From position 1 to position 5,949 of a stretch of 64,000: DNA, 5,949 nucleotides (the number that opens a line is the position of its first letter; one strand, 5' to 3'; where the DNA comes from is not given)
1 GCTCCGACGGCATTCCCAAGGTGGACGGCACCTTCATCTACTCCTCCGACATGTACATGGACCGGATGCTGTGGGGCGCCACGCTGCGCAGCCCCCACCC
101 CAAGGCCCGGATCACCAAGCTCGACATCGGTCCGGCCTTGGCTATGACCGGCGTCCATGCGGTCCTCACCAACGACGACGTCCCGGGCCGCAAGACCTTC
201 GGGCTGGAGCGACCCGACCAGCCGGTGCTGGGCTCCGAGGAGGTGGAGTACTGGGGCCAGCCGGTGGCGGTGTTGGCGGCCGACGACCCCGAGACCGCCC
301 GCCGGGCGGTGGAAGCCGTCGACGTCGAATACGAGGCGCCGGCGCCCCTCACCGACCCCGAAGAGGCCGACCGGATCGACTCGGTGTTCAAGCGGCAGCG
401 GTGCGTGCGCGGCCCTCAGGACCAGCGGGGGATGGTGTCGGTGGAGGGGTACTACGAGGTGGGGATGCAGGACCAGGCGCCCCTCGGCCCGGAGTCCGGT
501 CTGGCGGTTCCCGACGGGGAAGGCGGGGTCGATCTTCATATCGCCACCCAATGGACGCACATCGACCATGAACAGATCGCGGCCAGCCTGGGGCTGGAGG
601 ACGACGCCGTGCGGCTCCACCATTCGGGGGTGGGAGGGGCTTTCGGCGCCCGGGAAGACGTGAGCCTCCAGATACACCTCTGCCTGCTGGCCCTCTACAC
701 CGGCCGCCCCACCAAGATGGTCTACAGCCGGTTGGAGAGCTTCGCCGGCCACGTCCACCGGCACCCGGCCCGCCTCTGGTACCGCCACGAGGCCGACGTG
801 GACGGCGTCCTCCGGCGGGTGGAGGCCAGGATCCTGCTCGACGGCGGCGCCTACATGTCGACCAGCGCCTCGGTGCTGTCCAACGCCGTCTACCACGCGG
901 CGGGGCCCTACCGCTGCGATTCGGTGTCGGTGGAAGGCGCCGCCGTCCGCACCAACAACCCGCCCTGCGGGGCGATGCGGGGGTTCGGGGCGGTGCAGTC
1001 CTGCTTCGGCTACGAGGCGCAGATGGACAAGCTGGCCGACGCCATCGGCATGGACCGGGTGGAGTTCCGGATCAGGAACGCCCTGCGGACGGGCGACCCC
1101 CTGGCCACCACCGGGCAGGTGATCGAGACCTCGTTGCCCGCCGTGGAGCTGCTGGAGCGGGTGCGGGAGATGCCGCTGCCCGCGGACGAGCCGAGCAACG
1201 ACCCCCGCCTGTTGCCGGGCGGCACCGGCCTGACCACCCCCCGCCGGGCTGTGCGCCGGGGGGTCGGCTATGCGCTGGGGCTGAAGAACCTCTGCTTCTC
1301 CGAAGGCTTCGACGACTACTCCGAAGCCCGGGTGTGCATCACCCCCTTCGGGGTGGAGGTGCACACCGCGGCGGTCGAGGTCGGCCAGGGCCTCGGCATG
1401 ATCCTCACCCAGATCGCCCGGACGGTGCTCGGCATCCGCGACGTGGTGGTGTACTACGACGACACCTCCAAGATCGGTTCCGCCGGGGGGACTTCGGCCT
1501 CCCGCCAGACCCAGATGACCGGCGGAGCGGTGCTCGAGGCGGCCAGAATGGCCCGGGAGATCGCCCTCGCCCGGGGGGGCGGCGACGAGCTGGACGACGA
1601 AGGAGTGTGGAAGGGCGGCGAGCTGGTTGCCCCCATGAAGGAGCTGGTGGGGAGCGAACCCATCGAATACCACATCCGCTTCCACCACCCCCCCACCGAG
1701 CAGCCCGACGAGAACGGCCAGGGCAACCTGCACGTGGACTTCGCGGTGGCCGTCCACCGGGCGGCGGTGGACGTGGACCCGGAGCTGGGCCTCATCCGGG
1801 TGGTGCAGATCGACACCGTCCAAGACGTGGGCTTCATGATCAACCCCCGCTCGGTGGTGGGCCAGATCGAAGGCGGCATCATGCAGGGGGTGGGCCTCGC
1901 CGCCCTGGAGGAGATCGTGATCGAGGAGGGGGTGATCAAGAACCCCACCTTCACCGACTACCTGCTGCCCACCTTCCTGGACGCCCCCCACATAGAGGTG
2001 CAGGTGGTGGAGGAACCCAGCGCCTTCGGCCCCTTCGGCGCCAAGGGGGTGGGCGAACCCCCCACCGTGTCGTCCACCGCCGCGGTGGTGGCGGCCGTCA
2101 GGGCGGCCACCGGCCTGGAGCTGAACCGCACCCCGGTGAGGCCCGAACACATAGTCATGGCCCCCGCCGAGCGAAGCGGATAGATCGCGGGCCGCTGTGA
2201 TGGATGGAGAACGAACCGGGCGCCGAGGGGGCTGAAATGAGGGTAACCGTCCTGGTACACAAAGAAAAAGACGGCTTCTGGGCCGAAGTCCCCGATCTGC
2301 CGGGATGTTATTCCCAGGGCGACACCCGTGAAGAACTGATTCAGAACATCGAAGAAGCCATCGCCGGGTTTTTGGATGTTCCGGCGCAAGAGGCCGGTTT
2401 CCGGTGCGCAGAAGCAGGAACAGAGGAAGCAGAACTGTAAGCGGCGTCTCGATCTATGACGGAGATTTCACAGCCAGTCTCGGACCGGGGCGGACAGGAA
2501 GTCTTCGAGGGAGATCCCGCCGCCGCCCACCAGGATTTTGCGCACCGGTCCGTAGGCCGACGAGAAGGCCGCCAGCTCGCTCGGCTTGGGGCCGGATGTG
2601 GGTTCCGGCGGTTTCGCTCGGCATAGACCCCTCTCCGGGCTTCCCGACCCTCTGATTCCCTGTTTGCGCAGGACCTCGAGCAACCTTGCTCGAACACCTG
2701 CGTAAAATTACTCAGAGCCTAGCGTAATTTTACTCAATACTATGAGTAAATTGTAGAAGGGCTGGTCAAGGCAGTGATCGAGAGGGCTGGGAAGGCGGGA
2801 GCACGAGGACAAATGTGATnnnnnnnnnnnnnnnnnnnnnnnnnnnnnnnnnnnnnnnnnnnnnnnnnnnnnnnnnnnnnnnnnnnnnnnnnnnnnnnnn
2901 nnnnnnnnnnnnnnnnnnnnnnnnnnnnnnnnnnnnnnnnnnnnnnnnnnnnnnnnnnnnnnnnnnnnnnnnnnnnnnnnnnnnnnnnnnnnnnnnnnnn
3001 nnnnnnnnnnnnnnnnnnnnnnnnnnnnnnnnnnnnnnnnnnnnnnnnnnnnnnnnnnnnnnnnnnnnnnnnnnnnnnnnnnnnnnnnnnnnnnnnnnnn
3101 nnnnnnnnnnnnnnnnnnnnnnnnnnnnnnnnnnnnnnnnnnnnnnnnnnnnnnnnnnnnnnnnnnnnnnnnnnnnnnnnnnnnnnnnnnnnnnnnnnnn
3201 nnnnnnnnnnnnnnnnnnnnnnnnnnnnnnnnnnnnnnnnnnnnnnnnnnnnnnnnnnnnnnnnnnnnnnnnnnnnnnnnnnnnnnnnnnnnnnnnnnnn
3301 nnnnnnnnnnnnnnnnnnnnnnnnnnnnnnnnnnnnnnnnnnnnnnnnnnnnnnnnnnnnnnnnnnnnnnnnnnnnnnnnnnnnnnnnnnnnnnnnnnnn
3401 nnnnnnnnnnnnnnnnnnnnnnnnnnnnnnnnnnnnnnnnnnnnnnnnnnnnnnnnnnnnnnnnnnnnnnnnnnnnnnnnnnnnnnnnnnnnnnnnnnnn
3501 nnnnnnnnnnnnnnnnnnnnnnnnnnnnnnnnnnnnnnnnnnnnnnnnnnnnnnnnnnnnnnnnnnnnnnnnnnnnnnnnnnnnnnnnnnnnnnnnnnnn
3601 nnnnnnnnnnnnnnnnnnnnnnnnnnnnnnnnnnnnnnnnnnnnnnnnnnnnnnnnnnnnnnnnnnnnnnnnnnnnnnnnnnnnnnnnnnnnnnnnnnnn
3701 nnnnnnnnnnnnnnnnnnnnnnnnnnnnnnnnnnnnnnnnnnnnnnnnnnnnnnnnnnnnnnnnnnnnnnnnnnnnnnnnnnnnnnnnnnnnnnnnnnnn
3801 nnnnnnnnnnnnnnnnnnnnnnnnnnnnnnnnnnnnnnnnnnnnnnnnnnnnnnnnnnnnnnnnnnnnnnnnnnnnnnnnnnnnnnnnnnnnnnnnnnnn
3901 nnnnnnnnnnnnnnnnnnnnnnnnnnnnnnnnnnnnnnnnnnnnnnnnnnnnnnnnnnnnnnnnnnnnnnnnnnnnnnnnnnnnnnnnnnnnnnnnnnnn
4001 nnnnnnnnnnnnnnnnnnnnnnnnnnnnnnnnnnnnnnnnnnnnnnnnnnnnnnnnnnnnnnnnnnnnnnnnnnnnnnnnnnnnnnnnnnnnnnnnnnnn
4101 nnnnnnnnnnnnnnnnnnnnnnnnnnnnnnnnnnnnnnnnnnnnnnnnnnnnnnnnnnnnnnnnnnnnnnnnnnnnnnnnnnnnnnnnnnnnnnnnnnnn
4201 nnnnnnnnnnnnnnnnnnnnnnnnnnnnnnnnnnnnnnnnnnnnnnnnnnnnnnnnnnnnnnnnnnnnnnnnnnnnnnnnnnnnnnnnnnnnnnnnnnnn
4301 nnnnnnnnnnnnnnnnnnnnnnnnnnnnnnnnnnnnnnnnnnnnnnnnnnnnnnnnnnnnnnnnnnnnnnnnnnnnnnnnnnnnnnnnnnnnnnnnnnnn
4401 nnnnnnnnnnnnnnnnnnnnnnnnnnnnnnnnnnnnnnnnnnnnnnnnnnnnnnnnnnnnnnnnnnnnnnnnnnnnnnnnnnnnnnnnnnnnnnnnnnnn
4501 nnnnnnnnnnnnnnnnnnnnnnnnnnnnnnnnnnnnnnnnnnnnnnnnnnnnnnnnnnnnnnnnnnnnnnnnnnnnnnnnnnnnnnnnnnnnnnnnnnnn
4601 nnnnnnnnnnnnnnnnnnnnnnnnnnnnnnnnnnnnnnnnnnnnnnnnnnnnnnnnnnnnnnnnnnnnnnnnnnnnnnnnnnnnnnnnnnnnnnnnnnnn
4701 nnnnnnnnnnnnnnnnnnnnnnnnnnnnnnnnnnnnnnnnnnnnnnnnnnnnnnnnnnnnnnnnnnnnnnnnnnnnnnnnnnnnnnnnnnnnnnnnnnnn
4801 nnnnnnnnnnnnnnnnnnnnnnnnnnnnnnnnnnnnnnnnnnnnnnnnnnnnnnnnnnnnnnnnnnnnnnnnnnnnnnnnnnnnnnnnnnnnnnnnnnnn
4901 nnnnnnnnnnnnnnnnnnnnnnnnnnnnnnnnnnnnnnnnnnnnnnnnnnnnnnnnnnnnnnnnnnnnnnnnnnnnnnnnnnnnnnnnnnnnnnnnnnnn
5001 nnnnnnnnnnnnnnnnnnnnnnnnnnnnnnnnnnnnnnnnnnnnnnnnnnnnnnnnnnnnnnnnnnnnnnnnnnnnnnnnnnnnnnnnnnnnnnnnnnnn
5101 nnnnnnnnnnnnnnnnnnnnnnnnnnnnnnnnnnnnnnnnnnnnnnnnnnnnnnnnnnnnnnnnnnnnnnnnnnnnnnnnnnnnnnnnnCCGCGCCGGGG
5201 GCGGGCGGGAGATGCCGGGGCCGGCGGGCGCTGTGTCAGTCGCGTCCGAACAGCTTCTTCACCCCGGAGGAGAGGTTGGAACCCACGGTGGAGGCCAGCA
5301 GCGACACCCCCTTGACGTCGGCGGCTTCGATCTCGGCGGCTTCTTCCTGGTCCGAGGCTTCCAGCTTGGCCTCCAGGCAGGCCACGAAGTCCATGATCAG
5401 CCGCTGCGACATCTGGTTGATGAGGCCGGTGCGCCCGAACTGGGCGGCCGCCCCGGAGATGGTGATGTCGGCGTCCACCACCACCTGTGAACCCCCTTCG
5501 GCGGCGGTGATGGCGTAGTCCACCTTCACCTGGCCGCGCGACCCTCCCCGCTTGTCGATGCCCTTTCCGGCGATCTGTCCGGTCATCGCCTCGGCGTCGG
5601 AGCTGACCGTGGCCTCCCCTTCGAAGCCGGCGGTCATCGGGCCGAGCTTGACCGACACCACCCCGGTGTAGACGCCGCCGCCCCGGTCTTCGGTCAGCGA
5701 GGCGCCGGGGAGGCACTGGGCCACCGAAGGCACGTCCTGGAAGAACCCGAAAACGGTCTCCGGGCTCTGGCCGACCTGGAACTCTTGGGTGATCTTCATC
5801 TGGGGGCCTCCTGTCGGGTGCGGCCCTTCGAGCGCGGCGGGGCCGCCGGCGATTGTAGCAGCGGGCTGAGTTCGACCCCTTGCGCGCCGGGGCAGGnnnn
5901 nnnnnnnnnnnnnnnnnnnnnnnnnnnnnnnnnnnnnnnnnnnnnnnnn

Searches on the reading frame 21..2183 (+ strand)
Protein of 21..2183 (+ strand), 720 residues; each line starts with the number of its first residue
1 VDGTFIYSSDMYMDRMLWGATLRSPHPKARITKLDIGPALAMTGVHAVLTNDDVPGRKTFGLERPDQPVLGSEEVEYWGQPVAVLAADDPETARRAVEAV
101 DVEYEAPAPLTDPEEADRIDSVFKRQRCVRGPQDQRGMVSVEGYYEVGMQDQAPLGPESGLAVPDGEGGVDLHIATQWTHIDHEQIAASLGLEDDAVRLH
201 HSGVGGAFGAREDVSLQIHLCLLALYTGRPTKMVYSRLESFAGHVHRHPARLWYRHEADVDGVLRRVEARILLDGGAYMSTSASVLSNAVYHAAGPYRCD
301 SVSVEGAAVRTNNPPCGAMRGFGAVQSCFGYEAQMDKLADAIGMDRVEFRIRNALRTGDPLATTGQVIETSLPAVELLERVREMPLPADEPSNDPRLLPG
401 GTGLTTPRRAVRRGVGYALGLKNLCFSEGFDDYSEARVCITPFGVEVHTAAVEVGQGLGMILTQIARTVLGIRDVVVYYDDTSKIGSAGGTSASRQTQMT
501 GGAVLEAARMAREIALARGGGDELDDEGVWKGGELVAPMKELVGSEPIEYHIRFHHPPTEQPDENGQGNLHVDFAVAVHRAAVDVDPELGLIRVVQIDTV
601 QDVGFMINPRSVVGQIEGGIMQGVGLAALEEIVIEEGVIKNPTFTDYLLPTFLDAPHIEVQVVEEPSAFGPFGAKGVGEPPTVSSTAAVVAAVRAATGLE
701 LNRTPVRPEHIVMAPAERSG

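Call 7: search_protein_families(library=pfam, proteins=[window:21-2183:+], max_evalue=0.001)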
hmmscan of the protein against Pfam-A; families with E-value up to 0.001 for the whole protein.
window:21-2183:+ (720 aa): 3 families
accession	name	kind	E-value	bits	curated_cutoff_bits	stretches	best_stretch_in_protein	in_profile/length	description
PF02738.23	MoCoBD_1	-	2.8e-62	210.4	27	1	139-354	28-244/244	Molybdopterin cofactor-binding domain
PF20256.3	MoCoBD_2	-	2.3e-54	185.3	27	1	410-656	22-283/283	Molybdopterin cofactor-binding domain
PF01315.27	Ald_Xan_dh_C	-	6.7e-27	94.4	31.3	1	3-105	2-107/110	Aldehyde oxidase and xanthine dehydrogenase, a/b hammerhead domain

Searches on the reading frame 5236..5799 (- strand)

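Call 7: search_protein_families(library=pfam, proteins=[window:5236-5799:-], max_evalue=0.001)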
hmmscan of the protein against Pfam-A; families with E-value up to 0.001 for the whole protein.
window:5236-5799:- (187 aa): 2 families
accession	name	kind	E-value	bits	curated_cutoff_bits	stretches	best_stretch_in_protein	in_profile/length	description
PF06240.19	COXG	-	1.3e-16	61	22.2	1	6-146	2-139/140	Carbon monoxide dehydrogenase subunit G (CoxG)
PF10604.15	Polyketide_cyc2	-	9.7e-06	26.4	27.4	1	2-147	3-142/142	Polyketide cyclase / dehydrase and lipid transport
